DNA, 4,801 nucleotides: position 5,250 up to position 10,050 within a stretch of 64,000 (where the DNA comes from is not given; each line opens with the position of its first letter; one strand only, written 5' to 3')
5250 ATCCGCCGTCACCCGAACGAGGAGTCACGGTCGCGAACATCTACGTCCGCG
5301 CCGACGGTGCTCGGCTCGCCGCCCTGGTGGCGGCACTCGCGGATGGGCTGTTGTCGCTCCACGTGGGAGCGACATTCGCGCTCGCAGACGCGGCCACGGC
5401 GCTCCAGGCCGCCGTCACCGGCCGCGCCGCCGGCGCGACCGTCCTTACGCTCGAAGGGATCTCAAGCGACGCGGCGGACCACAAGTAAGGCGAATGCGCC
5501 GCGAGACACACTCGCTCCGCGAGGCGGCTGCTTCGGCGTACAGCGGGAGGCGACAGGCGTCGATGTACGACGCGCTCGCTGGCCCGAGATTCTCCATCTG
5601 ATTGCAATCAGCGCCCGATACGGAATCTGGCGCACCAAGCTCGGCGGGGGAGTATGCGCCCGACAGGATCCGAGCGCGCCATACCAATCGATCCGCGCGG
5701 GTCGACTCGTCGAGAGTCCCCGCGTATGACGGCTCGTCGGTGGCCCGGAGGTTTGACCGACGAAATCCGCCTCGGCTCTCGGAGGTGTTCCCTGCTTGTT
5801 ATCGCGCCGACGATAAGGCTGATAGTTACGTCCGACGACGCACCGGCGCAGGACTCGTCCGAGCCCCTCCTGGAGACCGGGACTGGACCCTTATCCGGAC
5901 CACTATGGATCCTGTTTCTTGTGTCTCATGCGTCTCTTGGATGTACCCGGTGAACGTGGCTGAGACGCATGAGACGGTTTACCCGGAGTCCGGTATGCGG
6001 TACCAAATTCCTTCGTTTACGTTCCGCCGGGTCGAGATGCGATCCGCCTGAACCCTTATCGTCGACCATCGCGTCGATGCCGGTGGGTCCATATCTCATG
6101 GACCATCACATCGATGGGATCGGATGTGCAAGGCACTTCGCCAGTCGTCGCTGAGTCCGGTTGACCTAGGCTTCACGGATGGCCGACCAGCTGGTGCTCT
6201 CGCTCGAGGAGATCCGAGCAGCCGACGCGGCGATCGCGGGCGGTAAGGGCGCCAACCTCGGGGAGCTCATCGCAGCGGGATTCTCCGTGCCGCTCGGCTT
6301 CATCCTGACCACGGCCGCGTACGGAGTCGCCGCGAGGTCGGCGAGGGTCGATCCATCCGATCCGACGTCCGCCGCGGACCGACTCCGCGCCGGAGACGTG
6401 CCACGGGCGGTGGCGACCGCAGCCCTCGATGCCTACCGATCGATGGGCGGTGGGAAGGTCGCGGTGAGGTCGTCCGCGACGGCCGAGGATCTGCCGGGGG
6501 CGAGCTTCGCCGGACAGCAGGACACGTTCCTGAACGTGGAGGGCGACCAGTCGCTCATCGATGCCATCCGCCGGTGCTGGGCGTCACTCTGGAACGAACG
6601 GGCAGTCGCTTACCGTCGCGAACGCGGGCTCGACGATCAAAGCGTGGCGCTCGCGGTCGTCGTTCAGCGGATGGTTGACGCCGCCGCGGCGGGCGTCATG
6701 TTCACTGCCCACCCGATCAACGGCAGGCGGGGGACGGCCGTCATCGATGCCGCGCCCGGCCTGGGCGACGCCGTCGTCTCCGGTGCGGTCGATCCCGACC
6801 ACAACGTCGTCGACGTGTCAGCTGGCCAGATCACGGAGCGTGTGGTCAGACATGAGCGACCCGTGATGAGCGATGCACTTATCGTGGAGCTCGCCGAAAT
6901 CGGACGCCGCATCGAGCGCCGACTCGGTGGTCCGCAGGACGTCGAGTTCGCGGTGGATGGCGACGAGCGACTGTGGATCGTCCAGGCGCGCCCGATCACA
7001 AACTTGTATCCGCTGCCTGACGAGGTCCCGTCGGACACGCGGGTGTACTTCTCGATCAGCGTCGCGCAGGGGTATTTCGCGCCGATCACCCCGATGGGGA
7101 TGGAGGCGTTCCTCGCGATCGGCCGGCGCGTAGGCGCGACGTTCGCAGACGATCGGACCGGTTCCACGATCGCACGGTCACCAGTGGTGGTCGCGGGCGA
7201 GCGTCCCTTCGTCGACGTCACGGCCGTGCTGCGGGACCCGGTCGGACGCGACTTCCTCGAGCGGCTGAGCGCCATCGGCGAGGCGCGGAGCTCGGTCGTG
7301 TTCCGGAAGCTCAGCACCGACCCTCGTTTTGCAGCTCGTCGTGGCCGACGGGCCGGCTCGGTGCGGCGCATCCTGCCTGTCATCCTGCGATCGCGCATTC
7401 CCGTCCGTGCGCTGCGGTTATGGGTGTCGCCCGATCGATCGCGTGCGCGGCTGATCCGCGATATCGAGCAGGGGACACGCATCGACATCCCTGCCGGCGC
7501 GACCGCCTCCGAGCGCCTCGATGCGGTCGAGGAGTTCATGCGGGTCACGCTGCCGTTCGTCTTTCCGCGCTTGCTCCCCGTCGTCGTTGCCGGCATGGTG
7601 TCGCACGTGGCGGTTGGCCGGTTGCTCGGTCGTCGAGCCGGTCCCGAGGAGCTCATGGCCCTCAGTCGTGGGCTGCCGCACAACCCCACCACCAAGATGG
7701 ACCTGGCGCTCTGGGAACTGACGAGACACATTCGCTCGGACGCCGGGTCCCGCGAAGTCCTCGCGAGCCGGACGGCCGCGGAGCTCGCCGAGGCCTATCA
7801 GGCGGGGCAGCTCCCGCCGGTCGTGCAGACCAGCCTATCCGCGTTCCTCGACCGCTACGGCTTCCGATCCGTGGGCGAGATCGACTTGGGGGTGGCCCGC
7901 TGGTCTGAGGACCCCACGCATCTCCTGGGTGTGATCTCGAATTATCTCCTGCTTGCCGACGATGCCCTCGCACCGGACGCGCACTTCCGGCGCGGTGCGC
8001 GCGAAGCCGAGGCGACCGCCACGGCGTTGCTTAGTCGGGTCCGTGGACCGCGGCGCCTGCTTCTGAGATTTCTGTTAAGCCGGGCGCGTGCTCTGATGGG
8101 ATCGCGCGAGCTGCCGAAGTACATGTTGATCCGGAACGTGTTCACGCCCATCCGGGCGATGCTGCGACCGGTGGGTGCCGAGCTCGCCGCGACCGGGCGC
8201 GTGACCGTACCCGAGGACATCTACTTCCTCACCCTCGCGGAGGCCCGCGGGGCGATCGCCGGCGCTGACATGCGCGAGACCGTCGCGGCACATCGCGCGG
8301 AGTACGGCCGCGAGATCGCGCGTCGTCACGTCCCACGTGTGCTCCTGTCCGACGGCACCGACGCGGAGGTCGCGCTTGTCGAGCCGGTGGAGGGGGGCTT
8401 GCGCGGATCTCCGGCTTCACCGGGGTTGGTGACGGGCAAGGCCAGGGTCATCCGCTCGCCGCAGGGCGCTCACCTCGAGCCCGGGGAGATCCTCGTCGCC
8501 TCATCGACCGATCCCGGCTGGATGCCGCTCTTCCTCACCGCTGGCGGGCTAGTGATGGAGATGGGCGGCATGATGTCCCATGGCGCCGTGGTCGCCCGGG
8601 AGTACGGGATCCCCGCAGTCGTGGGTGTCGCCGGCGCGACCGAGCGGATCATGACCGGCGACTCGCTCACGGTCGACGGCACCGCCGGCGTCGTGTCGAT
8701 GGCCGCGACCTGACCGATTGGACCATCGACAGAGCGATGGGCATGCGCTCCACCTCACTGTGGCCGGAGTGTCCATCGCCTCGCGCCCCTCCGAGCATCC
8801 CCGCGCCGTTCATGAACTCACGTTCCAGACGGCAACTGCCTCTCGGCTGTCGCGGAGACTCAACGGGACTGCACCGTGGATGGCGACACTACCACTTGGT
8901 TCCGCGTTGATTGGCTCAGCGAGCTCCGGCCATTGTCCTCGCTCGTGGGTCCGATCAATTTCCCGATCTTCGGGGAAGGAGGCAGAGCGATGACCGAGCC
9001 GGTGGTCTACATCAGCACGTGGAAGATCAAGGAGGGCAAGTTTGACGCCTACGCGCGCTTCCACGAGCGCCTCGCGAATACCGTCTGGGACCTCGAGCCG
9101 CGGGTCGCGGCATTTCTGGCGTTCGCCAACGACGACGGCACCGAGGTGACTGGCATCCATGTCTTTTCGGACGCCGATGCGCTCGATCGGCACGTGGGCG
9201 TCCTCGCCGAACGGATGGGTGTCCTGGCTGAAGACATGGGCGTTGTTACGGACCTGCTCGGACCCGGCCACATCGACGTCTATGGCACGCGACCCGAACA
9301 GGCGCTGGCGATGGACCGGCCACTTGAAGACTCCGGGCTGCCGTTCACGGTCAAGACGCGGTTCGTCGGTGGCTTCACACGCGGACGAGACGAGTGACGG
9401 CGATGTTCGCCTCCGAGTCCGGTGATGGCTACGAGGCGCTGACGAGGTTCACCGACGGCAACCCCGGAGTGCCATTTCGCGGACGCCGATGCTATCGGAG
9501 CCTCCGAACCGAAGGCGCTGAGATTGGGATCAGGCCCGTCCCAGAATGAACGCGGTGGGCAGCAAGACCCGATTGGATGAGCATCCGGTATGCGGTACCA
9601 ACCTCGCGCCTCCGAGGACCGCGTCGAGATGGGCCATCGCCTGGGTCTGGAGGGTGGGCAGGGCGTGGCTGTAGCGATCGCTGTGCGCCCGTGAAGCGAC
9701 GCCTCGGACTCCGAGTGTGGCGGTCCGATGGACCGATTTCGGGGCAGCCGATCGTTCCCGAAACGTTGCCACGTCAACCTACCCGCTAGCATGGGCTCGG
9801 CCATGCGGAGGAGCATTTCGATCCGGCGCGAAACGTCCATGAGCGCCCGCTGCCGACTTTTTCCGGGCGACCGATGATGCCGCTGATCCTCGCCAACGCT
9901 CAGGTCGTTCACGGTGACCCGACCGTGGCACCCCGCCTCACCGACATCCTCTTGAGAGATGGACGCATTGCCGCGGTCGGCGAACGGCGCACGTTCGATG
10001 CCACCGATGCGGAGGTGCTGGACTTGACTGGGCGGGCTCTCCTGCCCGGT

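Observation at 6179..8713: Rifampicin-phosphotransferase-like PEP-utilizing enzyme in a module bracketed by 18-bp direct repeats and lower-GC DNA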

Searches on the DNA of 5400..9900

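Call 12: search_rna_families(source=window, start=5400, end=9900, threshold=evalue, max_evalue=5)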
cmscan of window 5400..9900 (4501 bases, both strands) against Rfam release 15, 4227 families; matches with E-value up to 5: 2.
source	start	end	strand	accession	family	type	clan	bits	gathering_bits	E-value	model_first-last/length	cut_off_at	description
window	8428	8494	+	RF02992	hya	Cis-reg;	-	20.2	56.8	3.9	1-72/72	no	hya RNA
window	9055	9117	+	RF01394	isrK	Gene; sRNA;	-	17.3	50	1.9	1-77/77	no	isrK Hfq binding RNA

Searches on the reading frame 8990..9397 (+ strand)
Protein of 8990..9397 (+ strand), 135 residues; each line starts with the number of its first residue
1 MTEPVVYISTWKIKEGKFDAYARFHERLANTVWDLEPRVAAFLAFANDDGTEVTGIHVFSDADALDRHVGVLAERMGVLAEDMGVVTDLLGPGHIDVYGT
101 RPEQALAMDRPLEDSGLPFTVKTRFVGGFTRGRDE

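Call 7: search_protein_families(library=pfam, proteins=[window:8990-9397:+], max_evalue=0.01)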
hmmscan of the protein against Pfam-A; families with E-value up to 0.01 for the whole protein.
window:8990-9397:+ (135 aa): 0 families

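Call 8: search_protein_families(library=ncbifam, proteins=[window:8990-9397:+], max_evalue=0.01)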
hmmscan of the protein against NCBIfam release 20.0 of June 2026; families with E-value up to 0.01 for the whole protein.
window:8990-9397:+ (135 aa): 0 families

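Call 66: search_protein_families(library=pfam, proteins=[window:8990-9397:+], max_evalue=1)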
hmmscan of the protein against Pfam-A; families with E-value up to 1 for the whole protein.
window:8990-9397:+ (135 aa): 2 families
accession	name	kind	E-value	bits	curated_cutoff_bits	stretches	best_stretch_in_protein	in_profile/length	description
PF03992.22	ABM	-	0.12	13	23.1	1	5-69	2-67/78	Antibiotic biosynthesis monooxygenase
PF23639.1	DUF7146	-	0.17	12.7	27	1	19-58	36-75/105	Domain of unknown function (DUF7146)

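Call 67: search_solved_structures(query=window:8990-9397:+, max_evalue=10)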
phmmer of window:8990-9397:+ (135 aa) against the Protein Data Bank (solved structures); distinct sequences matched with E-value up to 10: 4.
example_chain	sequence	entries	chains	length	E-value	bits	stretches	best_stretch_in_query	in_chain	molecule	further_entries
3fgv_A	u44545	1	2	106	0.053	17.1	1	9-76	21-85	uncharacterized protein with ferredoxin-like fold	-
8ebt_G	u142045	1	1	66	1.5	12.5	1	33-88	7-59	General transcription factor IIH subunit 5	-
28jm_G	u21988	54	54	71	1.6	12.4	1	32-88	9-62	General transcription factor IIH subunit 5 | General transcription factor IIH subunit 5, p8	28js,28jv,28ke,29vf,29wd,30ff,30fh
2jnj_A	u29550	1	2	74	1.6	12.4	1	32-88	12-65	TFIIH basal transcription factor complex TTD-A subunit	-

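Call 80: find_homologous_proteins(query=window:8990-9397:+, max_evalue=0.001)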
Query window:8990-9397:+ (135 aa): 32 proteins with E <= 0.001 among 59 candidates.
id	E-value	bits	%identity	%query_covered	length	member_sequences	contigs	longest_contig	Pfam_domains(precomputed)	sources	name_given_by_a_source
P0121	1.2e-77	277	92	99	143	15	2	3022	-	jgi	jgi:hypothetical protein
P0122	2.2e-77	276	92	100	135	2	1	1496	-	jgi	jgi:hypothetical protein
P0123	2.7e-76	272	91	100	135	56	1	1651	-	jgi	-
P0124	1.2e-75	270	90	99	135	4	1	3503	-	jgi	jgi:hypothetical protein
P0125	5.6e-75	268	89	100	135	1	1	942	-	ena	-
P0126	1.5e-74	267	88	99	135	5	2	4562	-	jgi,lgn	-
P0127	2.7e-74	266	88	99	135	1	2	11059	-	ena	-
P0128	9.7e-74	264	90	99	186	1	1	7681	-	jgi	jgi:hypothetical protein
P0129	1.1e-73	264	89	99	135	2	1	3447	-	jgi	jgi:hypothetical protein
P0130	2.2e-72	260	87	100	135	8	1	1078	-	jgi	jgi:hypothetical protein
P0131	1.0e-66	241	82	98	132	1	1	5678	-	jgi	jgi:hypothetical protein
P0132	8.9e-66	238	79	100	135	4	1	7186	-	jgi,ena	jgi:hypothetical protein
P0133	8.5e-65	235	77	99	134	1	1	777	-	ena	-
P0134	1.7e-52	195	69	96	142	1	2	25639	-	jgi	jgi:hypothetical protein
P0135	6.1e-52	193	80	84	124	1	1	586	-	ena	-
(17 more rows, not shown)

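Call 82: search_solved_structures(query=A3, max_evalue=10)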
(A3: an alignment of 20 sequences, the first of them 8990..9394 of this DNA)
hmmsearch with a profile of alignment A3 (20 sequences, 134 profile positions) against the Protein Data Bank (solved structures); distinct sequences matched with E-value up to 10: 2.
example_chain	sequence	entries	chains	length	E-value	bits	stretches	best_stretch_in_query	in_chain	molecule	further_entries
3kkf_A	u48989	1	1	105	0.00028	24.7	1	6-91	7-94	Putative antibiotic biosynthesis monooxygenase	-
4zf7_A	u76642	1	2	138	0.84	13.5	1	29-109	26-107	Interleukin 2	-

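Call 89: predict_structure(alignment_id=A3)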
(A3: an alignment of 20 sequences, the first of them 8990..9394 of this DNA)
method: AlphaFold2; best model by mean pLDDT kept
length: 135 residues; sequences in the alignment: 20
mean_pLDDT: 88.3   pTM: 0.82
mean pLDDT of the five models: 88.3, 87.9, 87.9, 87.4, 86.4
residues with pLDDT >= 90: 91; 70-90: 32; 50-70: 9; < 50: 3
segments of 3 or more residues with pLDDT < 50: 133-135
pLDDT, mean of each block of 10 residues (from residue 1): 89 95 93 94 96 96 93 78 76 93 91 90 82 52
secondary structure, 60 per line:
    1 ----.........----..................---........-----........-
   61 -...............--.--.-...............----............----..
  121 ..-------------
elements in order: E5-13 H18-35 E39-46 E52-59 H62-76 H84-89 E90-98 H103-114 E119-122

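Call 91: fold_search(model_id=the predicted structure, library=pdb)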
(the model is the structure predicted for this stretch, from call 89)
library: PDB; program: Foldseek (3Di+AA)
matches with E <= 10: 1689; with E <= 0.001: 67
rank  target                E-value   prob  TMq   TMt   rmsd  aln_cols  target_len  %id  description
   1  6fxd_A                4.5e-08  1.00  0.63  0.66   4.8       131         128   21  Crystal structure of MupZ from Pseudomonas fluorescens (released 2019-03-06)
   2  6fxd_B                8.5e-08  1.00  0.64  0.70   4.7       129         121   19  Crystal structure of MupZ from Pseudomonas fluorescens (released 2019-03-06)
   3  2bbe                  3.6e-06  1.00  0.58  0.74   2.8        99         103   21  Crystal structure of protein SO0527 from Shewanella oneidensis (released 2005-11-29)
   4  3kkf                  6.1e-06  1.00  0.57  0.72   2.6        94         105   18  Crystal structure of Putative antibiotic biosynthesis monooxygenase (NP_810307.1) from Bacteriodes thetaiotaomicron VPI- (released 2009-12-01)
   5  3kg0_C                1.1e-05  1.00  0.57  0.76   4.2       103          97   16  Crystal structure of SnoaB, a cofactor-independent oxygenase from Streptomyces nogalater, determined to 1.7 resolution (released 2010-01-26)
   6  1y0h_A                1.4e-05  1.00  0.50  0.64   3.5       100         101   21  Structure of Rv0793 from Mycobacterium tuberculosis (released 2004-12-28)
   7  3kg1_A                1.7e-05  1.00  0.55  0.73   4.2       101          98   16  Crystal structure of SnoaB, a cofactor-independent oxygenase from Streptomyces nogalater, mutant N63A (released 2010-01-26)
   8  3fgv_A                3.2e-05  1.00  0.53  0.73   3.3        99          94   19  CRYSTAL STRUCTURE OF A PUTATIVE ANTIBIOTIC BIOSYNTHESIS MONOOXYGENASE (SPO2313) FROM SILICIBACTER POMEROYI DSS-3 AT 1. (released 2008-12-23)
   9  1y0h_B                3.9e-05  1.00  0.56  0.74   4.6       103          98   18  Structure of Rv0793 from Mycobacterium tuberculosis (released 2004-12-28)
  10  1x7v_C                5.3e-05  1.00  0.54  0.71   3.1        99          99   22  Crystal structure of PA3566 from Pseudomonas aeruginosa (released 2004-08-31)
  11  1x7v_A                5.3e-05  1.00  0.50  0.66   3.6       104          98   20  Crystal structure of PA3566 from Pseudomonas aeruginosa (released 2004-08-31)
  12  3kg0_B                6.8e-05  1.00  0.54  0.71   4.3       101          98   16  Crystal structure of SnoaB, a cofactor-independent oxygenase from Streptomyces nogalater, determined to 1.7 resolution (released 2010-01-26)
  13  3kg1_C                7.3e-05  1.00  0.51  0.67   4.5       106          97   16  Crystal structure of SnoaB, a cofactor-independent oxygenase from Streptomyces nogalater, mutant N63A (released 2010-01-26)
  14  4dpo_B                1.0e-04  1.00  0.57  0.73   4.1       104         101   12  Crystal structure of a conserved protein MM_1583 from Methanosarcina mazei Go1 (released 2012-02-29)
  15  3kg0_A                1.0e-04  1.00  0.55  0.73   4.2       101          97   18  Crystal structure of SnoaB, a cofactor-independent oxygenase from Streptomyces nogalater, determined to 1.7 resolution (released 2010-01-26)
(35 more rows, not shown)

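Call 96: find_encoding_contigs(protein=P0127, flank=6000, max_places=2)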
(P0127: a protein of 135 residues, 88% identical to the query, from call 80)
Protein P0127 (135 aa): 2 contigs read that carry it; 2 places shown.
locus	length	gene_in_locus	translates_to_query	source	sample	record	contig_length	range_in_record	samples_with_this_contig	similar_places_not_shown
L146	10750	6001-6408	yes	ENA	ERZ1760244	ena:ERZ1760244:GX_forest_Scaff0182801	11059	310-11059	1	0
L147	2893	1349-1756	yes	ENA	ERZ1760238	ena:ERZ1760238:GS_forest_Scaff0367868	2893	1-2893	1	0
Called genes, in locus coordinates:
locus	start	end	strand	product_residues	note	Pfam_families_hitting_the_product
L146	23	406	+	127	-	PF12973:Cupin_7 (weak), PF07883:Cupin_2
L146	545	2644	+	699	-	PF00122:E1-E2_ATPase, PF00702:Hydrolase, PF12710:HAD (faint)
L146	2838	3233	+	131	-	-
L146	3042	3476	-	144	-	PF09828:ChrB_C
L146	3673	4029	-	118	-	PF02627:CMD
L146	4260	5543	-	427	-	PF00091:Tubulin, PF12327:FtsZ_C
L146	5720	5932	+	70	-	-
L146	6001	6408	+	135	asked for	-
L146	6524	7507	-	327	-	PF00892:EamA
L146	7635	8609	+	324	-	PF00930:DPPIV_N (faint), PF26549:Tricorn_N, PF25174:Beta-prop_THOC3 (faint), PF07676:PD40 (weak), PF26550:Tricorn_2nd, PF07676:PD40 (weak), PF26549:Tricorn_N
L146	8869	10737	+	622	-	PF00496:SBP_bac_5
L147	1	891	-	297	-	?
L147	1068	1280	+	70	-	-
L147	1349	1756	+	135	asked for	-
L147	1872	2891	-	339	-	?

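Call 97: find_encoding_contigs(protein=P0134, flank=6000, max_places=2)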
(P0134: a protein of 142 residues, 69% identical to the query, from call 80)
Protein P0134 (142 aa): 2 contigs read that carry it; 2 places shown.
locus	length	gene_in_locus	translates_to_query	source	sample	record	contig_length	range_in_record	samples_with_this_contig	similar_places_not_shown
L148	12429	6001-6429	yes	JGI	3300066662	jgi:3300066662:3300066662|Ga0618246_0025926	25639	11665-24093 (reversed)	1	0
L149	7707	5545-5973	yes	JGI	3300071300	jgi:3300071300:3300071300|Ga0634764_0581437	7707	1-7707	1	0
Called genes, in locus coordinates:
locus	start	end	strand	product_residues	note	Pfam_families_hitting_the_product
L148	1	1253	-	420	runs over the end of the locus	PF07690:MFS_1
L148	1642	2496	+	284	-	PF00106:adh_short, PF13561:adh_short_C2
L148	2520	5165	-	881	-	PF01804:Penicil_amidase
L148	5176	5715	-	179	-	PF12867:DinB_2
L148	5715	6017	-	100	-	-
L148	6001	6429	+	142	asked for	-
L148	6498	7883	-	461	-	PF03951:Gln-synt_N, PF00120:Gln-synt_C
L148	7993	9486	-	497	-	PF13556:HTH_30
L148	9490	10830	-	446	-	PF05140:ResB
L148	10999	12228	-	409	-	PF01053:Cys_Met_Meta_PP, PF00155:Aminotran_1_2 (weak), PF00266:Aminotran_5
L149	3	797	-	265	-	?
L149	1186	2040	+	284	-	PF00106:adh_short, PF13561:adh_short_C2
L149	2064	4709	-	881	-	PF01804:Penicil_amidase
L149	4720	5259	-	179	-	PF12867:DinB_2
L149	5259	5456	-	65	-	-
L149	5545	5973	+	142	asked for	-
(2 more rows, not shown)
